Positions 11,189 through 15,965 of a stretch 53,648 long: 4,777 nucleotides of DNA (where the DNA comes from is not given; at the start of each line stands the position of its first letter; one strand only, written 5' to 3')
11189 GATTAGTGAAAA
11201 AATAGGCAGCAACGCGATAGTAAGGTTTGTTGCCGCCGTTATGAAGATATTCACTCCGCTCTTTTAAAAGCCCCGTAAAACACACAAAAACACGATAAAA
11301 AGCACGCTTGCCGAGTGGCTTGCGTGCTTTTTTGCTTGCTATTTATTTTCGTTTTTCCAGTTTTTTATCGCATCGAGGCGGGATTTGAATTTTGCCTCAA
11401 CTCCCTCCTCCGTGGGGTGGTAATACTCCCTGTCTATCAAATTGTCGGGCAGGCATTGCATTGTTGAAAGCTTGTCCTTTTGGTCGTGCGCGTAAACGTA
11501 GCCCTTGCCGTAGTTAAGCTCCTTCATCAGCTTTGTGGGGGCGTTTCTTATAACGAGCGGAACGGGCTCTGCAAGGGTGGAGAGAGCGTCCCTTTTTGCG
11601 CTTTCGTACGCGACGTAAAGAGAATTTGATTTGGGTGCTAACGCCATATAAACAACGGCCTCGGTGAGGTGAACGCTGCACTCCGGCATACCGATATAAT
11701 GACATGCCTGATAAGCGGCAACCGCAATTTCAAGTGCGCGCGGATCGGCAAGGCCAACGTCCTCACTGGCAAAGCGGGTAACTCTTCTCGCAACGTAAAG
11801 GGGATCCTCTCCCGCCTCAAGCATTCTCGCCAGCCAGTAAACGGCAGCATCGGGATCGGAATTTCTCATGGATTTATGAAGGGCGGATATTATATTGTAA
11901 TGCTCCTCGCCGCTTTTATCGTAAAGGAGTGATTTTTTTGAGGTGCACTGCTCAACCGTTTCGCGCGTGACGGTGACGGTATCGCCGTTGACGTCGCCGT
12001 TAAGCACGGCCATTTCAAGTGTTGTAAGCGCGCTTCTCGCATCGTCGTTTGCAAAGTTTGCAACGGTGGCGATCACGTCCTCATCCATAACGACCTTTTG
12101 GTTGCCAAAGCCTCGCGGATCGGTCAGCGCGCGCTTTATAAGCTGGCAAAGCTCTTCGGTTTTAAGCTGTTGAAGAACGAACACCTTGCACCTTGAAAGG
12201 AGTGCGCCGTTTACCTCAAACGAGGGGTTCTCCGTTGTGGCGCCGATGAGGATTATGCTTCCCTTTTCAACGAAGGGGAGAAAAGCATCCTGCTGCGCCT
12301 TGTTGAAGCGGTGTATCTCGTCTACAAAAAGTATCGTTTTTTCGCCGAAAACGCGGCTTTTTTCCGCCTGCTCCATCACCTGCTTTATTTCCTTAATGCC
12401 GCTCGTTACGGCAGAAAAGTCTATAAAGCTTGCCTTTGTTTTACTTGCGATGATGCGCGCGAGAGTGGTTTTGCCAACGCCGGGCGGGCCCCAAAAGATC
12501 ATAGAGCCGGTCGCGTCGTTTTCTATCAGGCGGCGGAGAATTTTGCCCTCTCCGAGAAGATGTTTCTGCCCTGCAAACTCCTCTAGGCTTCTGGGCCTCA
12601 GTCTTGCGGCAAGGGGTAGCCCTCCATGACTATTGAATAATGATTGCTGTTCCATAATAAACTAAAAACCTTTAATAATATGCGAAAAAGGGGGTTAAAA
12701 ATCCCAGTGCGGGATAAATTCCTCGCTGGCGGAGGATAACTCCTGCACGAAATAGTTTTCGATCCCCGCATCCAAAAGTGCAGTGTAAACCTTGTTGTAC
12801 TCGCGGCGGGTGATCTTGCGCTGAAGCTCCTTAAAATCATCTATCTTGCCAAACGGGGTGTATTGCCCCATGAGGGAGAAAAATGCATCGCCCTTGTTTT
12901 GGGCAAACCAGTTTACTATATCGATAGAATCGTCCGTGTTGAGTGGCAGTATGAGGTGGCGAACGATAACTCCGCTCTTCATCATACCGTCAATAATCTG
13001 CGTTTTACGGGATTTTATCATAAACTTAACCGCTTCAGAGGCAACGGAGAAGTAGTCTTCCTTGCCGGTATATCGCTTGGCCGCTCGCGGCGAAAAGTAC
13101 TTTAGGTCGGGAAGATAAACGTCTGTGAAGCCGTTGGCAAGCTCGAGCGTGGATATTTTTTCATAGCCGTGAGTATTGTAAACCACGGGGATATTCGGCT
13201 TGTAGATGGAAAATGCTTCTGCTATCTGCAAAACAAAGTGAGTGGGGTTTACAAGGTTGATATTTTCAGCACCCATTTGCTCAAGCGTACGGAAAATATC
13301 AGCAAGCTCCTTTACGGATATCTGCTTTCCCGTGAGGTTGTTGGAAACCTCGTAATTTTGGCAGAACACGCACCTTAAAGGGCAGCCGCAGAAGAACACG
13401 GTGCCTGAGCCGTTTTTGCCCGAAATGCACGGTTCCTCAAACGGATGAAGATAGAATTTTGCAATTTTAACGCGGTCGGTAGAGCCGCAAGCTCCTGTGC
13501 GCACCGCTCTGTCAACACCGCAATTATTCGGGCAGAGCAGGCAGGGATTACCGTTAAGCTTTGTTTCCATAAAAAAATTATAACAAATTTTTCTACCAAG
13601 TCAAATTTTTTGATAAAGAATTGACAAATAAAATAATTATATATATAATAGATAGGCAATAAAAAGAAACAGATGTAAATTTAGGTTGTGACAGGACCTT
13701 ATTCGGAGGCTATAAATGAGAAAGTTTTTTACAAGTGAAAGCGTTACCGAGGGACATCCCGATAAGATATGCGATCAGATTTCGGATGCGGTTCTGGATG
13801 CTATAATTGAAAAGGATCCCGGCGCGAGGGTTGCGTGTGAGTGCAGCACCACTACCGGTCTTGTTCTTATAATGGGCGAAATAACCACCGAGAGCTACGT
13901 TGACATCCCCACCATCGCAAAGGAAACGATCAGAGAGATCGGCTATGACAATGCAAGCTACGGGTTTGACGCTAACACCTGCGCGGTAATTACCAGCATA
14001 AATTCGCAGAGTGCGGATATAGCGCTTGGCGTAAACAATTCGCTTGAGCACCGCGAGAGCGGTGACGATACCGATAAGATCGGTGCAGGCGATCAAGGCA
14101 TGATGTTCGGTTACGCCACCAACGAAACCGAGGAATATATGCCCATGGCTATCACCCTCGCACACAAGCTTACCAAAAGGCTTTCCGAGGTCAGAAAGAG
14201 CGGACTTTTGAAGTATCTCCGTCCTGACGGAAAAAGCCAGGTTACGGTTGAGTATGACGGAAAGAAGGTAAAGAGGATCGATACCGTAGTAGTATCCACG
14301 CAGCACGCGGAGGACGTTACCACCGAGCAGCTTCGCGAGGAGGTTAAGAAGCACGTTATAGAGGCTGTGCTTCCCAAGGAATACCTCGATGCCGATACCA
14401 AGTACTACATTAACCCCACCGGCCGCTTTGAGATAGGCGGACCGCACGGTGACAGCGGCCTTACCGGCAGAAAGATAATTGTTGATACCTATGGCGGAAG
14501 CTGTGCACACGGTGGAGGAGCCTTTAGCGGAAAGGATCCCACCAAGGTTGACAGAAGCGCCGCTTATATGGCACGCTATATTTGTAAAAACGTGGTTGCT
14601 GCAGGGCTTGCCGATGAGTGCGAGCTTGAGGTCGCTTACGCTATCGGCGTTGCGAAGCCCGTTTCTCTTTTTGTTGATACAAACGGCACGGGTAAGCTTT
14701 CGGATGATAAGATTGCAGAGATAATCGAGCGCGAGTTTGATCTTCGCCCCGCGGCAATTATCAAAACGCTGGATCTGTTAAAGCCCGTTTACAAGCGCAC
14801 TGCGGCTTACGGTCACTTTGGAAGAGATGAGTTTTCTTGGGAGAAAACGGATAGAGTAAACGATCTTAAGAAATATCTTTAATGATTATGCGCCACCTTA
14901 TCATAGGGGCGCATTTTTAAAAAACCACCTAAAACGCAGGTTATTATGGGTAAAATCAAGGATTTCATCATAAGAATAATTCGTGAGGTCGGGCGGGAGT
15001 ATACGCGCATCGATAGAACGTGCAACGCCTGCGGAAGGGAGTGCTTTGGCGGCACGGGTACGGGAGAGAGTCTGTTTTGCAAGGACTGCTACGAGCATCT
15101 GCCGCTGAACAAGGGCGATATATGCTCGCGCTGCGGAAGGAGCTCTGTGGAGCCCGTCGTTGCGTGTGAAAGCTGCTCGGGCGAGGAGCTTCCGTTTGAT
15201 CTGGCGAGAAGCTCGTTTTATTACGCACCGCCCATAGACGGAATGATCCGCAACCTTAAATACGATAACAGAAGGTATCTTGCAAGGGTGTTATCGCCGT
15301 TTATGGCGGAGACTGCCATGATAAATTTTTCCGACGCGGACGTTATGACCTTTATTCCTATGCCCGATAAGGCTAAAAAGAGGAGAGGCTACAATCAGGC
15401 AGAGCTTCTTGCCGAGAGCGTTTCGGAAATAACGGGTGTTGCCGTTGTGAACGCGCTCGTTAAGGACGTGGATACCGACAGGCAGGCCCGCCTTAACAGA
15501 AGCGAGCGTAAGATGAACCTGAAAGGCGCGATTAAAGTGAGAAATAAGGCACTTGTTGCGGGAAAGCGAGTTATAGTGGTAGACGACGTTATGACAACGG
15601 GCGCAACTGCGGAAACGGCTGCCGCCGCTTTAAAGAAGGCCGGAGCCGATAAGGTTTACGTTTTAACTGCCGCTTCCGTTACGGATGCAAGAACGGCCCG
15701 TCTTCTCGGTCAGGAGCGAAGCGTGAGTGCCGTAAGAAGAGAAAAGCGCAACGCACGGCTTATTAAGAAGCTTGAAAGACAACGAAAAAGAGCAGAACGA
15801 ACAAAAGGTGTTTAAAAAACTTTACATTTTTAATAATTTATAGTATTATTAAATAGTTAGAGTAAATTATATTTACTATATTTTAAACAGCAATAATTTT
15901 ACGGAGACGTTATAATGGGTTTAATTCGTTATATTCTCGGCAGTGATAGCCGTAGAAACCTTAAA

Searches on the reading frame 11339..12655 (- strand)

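Call 36: search_protein_families(library=pfam, proteins=[window:11339-12655:-], max_evalue=0.001)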
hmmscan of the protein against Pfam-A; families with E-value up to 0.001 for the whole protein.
window:11339-12655:- (438 aa): 14 families
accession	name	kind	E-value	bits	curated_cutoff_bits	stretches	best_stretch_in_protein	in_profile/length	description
PF12002.13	MgsA_C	-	3.3e-68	229.2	27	1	265-430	1-166/167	MgsA AAA+ ATPase C terminal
PF16193.11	AAA_assoc_2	-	1.7e-26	92.7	34.3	1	185-264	2-81/81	AAA C-terminal domain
PF00004.35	AAA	-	6.1e-19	69.2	21.2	1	52-161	1-128/131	ATPase family associated with various cellular activities (AAA)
PF05496.18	RuvB_N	-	5.8e-15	55.8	27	1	19-139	1-119/159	Holliday junction DNA helicase RuvB P-loop domain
PF13173.12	AAA_14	-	1e-06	29.2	27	1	53-170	6-129/129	AAA domain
PF07728.20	AAA_5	-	2.2e-06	28.1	22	1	52-136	2-97/139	AAA domain (dynein-related subfamily)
PF20720.3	nSTAND3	-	2.7e-06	27.6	27.2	1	50-103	18-69/155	Novel STAND NTPase 3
PF13401.12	AAA_22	-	4.1e-05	24.3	27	0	49-78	5-37/130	AAA domain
PF00158.32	Sigma54_activat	-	4.2e-05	23.7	20.2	0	105-143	93-131/168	Sigma-54 interaction domain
PF07724.20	AAA_2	-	9.1e-05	23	27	1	49-134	3-104/166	AAA domain (Cdc48 subfamily)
PF00931.28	NB-ARC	-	9.4e-05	22.2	23.5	1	38-75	7-44/248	NB-ARC domain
PF01078.27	Mg_chelatase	-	0.00011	22.1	20.3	0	51-88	24-65/207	Magnesium chelatase, subunit ChlI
PF13177.12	DNA_pol3_delta2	-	0.00019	21.9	27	0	86-164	82-160/161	DNA polymerase III, delta subunit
PF13191.12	AAA_16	-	0.00064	20.7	32.6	0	40-71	12-46/167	AAA ATPase domain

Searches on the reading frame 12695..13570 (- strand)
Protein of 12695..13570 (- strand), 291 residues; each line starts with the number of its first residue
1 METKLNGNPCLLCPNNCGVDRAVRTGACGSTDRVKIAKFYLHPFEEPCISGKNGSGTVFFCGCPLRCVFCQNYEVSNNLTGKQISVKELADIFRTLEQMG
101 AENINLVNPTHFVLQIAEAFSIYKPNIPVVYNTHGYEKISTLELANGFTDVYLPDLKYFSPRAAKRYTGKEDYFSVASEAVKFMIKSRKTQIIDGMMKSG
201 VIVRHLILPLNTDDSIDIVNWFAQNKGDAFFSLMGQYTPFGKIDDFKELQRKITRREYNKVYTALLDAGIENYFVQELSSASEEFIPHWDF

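Call 36: search_protein_families(library=pfam, proteins=[window:12695-13570:-], max_evalue=0.001)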
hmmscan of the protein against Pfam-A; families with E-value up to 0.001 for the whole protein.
window:12695-13570:- (291 aa): 2 families
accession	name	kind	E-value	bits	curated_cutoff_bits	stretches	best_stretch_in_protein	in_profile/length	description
PF04055.27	Radical_SAM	-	8.7e-10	39.5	29.5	1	58-190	2-142/166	Radical SAM superfamily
PF13353.11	Fer4_12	-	0.00036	21.3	22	1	57-107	9-59/137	4Fe-4S single cluster domain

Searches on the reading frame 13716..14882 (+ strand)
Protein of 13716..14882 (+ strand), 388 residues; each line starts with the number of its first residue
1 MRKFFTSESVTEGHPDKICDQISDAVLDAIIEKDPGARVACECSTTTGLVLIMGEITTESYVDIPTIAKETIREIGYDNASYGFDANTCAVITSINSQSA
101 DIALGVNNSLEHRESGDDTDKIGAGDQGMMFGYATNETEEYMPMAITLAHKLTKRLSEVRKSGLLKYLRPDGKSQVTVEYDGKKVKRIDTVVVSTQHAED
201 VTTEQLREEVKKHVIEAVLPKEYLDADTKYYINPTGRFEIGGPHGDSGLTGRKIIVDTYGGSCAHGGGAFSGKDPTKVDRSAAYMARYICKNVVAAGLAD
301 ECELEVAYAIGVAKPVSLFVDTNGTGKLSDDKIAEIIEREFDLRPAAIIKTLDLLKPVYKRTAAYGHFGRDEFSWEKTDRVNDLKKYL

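Call 36: search_protein_families(library=pfam, proteins=[window:13716-14882:+], max_evalue=0.001)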
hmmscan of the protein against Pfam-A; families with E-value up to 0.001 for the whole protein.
window:13716-14882:+ (388 aa): 3 families
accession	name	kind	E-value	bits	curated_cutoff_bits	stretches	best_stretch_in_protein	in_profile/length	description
PF02773.21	S-AdoMet_synt_C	-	7.3e-69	230.5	25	1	240-377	1-138/138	S-adenosylmethionine synthetase, C-terminal domain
PF02772.21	S-AdoMet_synt_M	-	7.4e-53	178.2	29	1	121-238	1-120/120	S-adenosylmethionine synthetase, central domain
PF00438.25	S-AdoMet_synt_N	-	2.5e-44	150.3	33.1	1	3-100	2-99/99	S-adenosylmethionine synthetase, N-terminal domain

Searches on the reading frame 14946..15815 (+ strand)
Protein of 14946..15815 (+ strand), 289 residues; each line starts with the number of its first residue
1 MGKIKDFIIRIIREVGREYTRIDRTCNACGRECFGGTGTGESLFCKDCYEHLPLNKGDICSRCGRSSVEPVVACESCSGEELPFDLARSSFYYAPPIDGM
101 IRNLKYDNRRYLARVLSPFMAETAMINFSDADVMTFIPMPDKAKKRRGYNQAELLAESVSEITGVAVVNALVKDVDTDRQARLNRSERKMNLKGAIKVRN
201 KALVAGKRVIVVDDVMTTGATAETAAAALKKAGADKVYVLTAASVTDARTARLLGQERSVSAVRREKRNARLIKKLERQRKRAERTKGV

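Call 36: search_protein_families(library=pfam, proteins=[window:14946-15815:+], max_evalue=0.001)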
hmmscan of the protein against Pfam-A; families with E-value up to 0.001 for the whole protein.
window:14946-15815:+ (289 aa): 4 families
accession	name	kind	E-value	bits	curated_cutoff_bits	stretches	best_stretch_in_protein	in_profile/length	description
PF00156.33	Pribosyltran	-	7.3e-09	35.6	26.3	1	188-243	79-124/158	Phosphoribosyl transferase domain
PF15609.12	PRTase_2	-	0.00031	20.8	28.8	1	199-252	112-163/188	Phosphoribosyl transferase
PF14572.12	Pribosyl_synth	-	0.00088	19.7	27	0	204-254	81-131/184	Phosphoribosyl synthetase-associated domain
PF18912.6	DZR_2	-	0.00092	19.4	27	0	24-77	8-55/56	Double zinc ribbon domain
